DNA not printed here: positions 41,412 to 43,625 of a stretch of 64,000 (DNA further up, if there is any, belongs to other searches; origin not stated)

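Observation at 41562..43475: PseA-like amidotransferase next to fliD and flagellin points to acetamidino-pseudaminic acid on flagellin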

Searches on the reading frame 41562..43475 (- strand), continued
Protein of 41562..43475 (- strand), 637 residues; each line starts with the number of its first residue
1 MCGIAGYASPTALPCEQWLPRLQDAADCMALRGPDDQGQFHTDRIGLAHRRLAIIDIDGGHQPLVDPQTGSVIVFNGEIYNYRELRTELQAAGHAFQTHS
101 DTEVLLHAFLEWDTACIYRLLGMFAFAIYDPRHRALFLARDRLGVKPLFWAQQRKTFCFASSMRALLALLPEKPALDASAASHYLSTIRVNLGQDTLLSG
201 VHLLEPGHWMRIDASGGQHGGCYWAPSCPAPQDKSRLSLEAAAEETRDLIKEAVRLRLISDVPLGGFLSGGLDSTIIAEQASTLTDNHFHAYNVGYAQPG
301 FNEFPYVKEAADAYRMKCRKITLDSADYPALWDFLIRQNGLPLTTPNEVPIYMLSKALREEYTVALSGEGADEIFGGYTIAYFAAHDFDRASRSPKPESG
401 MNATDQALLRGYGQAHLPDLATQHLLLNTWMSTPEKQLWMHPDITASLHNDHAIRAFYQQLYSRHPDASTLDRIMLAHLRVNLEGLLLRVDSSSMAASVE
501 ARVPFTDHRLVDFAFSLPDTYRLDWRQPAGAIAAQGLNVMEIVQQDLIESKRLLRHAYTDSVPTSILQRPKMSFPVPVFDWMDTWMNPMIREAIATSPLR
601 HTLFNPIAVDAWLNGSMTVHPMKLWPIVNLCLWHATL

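Call 63: search_protein_families(library=pfam, proteins=[L038:1-1014:+, L038:1065-1445:+, L045:8608-9678:-, L045:7334-8404:-, L039:8650-9417:+, L039:9422-10273:+, L039:1342-2004:-, L042:14785-16479:+, L023:12777-13646:+, L051:11905-12546:-], max_evalue=0.01)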
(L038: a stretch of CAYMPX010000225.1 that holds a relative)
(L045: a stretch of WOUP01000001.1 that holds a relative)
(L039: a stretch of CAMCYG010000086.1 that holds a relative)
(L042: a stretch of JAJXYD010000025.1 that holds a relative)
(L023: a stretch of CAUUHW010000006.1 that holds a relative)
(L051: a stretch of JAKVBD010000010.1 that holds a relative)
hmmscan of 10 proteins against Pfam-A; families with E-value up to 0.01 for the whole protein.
L038:1-1014:+ (338 aa): 1 family
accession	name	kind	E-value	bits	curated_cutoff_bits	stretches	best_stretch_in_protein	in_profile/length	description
PF07195.17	FliD_C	-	1.2e-25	90.8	25.4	2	1-142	96-225/236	Flagellar hook-associated protein 2 C-terminus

L038:1065-1445:+ (127 aa): 1 family
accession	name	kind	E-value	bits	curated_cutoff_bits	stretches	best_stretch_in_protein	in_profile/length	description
PF02561.19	FliS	-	9.6e-37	126.2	26.7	1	9-124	2-113/115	Flagellar protein FliS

L045:8608-9678:- (357 aa): 2 families
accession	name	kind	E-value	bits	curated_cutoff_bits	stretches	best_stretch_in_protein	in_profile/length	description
PF00669.25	Flagellin_N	-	7e-17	62.2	26.6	1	14-138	11-136/139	Bacterial flagellin N-terminal helical region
PF00700.27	Flagellin_C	-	0.0028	18.4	23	1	304-356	34-86/86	Bacterial flagellin C-terminal helical region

L045:7334-8404:- (357 aa): 3 families
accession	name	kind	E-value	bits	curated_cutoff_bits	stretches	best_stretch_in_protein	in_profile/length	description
PF00669.25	Flagellin_N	-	4.3e-14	53.2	26.6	1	14-138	11-136/139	Bacterial flagellin N-terminal helical region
PF23991.1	DUF7310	-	0.0019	19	40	1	39-97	14-69/83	Coiled-coil region of unknown function (DUF7310)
PF00700.27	Flagellin_C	-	0.0041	17.9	23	1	296-355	26-85/86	Bacterial flagellin C-terminal helical region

L039:8650-9417:+ (256 aa): 2 families
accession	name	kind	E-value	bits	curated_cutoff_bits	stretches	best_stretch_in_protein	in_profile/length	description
PF01618.21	MotA_ExbB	-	4.7e-30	104.4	22.9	1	101-214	3-121/127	MotA/TolQ/ExbB proton channel family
PF20560.3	MotA_N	-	5.1e-05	23.9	27.3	1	7-92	2-91/91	Motility protein A N-terminal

L039:9422-10273:+ (284 aa): 2 families
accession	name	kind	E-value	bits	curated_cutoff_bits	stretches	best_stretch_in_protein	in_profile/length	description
PF13677.11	MotB_plug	-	7.8e-21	73.9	24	1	13-66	2-57/58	Membrane MotB of proton-channel complex MotA/MotB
PF00691.25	OmpA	-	3.3e-10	40.6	27.2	1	163-250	1-87/98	OmpA family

L039:1342-2004:- (221 aa): 2 families
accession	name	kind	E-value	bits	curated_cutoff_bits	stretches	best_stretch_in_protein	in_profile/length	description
PF02518.31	HATPase_c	-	3.8e-16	60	26.4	1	117-219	1-109/111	Histidine kinase-, DNA gyrase B-, and HSP90-like ATPase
PF13581.12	HATPase_c_2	-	4e-05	24.1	27.4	1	113-214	23-125/127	Histidine kinase-like ATPase domain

L042:14785-16479:+ (565 aa): 47 families (the best 25 are shown)
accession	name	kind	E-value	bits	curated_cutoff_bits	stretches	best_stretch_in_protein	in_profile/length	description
PF07719.23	TPR_2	-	8.5e-64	206.9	27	5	114-143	4-33/34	Tetratricopeptide repeat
PF14559.12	TPR_19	-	1.7e-56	188.9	25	8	56-109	4-57/68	Tetratricopeptide repeat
PF13428.12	TPR_14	-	1.8e-55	180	23.5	6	113-154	3-44/44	Tetratricopeptide repeat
PF13432.12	TPR_16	-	3.2e-54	181.3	32.7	7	115-179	1-65/65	Tetratricopeptide repeat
PF00515.34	TPR_1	-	3.4e-48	160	27.8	4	114-143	4-33/34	Tetratricopeptide repeat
PF13414.12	TPR_11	-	3.7e-46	155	26.8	5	118-158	1-41/42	TPR repeat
PF13181.12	TPR_8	-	1.4e-40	134.4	25.7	3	525-552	6-33/34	Tetratricopeptide repeat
PF13431.12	TPR_17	-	1.3e-39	131.5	24.4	1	133-166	1-34/34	Tetratricopeptide repeat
PF13174.12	TPR_6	-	4.2e-35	118.4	26.3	0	354-381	5-32/33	Tetratricopeptide repeat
PF13371.12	TPR_9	-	6.7e-32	109.8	35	5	253-317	1-65/73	Tetratricopeptide repeat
PF12895.13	ANAPC3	-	7.9e-30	103.4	27.2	3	56-136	2-81/82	Anaphase-promoting complex, cyclosome, subunit 3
PF13176.12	TPR_7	-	1.2e-29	100.3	27.9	2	115-142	3-32/36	Tetratricopeptide repeat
PF13424.12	TPR_12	-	3.4e-28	98.1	30.1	3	79-138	5-72/77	Tetratricopeptide repeat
PF23914.1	TPR_CcmH_CycH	-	1.8e-26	93.3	42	3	54-136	61-146/158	Cytochrome c-type biogenesis protein H TPR domain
PF12569.14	NatA_aux_su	-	6.1e-19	68.8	33.3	2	145-270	4-129/515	N-terminal acetyltransferase A, auxiliary subunit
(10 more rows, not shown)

L023:12777-13646:+ (290 aa): 1 family
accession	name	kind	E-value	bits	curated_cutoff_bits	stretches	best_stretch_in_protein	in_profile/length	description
PF00557.29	Peptidase_M24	-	9.2e-50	169.7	23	1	51-279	1-208/208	Metallopeptidase family M24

L051:11905-12546:- (214 aa): 0 families
